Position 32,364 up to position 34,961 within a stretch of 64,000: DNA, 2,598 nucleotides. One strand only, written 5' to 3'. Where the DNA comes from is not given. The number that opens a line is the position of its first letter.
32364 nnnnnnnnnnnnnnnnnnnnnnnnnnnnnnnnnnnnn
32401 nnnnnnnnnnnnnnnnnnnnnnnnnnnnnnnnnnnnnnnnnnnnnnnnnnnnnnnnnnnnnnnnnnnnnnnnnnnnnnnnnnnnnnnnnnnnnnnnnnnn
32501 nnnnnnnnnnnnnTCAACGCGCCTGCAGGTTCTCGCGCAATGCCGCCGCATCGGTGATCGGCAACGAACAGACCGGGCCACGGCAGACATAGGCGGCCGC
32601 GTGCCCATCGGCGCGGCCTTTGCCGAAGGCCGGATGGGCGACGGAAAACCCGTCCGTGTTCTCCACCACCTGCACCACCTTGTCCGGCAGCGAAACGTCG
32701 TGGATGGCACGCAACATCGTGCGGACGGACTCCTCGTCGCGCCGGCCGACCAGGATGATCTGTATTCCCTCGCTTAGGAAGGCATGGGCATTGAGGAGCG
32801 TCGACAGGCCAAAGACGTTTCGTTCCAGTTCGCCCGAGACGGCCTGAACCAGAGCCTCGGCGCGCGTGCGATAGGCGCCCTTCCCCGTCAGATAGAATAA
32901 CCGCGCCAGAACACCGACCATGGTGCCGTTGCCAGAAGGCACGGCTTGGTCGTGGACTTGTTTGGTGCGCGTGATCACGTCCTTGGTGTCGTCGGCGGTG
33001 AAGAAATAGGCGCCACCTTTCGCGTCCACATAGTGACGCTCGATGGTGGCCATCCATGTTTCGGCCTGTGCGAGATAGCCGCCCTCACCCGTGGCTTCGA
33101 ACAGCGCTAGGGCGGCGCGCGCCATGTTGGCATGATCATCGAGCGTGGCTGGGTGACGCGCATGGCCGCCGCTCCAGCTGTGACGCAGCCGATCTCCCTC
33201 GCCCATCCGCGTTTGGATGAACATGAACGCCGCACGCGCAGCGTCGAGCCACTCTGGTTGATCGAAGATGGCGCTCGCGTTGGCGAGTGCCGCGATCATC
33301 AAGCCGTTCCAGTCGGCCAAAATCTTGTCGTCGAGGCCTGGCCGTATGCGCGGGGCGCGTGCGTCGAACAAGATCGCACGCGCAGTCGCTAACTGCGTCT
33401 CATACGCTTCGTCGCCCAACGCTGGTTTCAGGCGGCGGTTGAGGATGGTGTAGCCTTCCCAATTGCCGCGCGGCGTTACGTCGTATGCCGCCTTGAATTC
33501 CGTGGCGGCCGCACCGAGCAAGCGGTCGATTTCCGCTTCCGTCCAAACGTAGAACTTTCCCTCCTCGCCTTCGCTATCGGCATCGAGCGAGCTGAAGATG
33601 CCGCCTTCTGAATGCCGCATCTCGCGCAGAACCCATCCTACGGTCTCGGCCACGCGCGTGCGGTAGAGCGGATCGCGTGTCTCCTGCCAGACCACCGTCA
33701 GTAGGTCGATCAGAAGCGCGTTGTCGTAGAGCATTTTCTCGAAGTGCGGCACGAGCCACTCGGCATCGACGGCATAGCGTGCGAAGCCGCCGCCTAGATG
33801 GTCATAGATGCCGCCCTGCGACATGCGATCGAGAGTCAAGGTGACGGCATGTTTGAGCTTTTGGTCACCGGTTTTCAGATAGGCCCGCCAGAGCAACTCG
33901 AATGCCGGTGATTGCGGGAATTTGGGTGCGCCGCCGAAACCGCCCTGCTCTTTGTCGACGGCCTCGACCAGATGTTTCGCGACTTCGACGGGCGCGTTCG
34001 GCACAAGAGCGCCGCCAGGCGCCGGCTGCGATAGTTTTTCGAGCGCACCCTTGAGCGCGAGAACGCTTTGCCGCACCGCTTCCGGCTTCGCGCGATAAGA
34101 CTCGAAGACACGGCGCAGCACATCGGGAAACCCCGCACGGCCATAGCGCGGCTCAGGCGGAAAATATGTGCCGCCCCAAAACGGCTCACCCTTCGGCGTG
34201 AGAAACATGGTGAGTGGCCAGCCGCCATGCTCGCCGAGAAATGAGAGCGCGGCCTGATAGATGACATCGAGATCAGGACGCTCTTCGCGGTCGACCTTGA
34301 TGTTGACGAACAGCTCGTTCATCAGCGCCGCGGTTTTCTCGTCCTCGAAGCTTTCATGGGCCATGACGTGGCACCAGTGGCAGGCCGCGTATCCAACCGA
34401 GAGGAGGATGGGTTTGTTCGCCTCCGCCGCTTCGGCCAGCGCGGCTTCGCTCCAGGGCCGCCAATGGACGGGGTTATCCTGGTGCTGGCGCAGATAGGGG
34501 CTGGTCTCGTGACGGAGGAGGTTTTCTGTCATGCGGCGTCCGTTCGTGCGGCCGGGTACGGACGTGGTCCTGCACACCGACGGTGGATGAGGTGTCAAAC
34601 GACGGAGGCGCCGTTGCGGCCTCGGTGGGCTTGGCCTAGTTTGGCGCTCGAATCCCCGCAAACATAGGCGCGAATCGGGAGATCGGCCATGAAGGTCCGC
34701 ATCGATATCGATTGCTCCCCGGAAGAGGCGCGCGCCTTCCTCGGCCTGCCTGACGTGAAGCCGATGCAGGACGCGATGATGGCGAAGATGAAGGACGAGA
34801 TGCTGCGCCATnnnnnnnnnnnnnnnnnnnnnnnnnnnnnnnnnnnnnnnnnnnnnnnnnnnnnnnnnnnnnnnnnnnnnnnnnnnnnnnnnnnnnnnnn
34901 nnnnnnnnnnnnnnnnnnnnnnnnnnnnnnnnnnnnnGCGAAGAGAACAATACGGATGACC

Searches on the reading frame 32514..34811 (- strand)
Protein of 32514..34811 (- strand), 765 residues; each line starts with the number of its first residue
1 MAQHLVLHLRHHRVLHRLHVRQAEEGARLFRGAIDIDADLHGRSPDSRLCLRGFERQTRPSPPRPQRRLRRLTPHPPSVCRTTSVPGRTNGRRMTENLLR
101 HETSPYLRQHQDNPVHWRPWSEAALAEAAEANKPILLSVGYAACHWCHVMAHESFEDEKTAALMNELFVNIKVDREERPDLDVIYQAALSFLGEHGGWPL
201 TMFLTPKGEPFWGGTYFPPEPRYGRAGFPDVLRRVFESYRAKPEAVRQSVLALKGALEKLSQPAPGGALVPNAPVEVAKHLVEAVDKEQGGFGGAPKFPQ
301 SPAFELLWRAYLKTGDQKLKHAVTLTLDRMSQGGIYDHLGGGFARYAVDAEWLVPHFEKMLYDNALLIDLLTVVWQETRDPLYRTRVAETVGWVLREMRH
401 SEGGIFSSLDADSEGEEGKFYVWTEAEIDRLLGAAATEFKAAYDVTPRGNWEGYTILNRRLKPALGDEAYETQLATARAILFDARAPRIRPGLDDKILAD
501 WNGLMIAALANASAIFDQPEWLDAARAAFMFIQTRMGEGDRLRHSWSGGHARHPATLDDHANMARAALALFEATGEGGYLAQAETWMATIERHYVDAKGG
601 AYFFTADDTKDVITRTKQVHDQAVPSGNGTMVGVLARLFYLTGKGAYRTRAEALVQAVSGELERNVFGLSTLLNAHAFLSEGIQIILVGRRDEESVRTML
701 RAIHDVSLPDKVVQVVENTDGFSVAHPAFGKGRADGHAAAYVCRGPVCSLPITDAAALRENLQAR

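Call 14: search_protein_families(library=pfam, proteins=[window:32514-34811:-])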
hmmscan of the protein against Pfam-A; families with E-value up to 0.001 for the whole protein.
window:32514-34811:- (765 aa): 4 families
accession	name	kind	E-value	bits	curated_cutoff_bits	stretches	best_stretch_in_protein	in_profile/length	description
PF03190.21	Thioredox_DsbH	-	1.2e-69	233.8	27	1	97-254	2-159/163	Protein of unknown function, DUF255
PF13899.12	Thioredoxin_7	-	1.4e-09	38.4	27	1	117-206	2-83/83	Thioredoxin-like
PF03663.20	Glyco_hydro_76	-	2.4e-06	27.8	25.9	1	503-658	95-251/366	Glycosyl hydrolase family 76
PF00759.25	Glyco_hydro_9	-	0.00064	19.6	27.7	1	502-608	153-264/444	Glycosyl hydrolase family 9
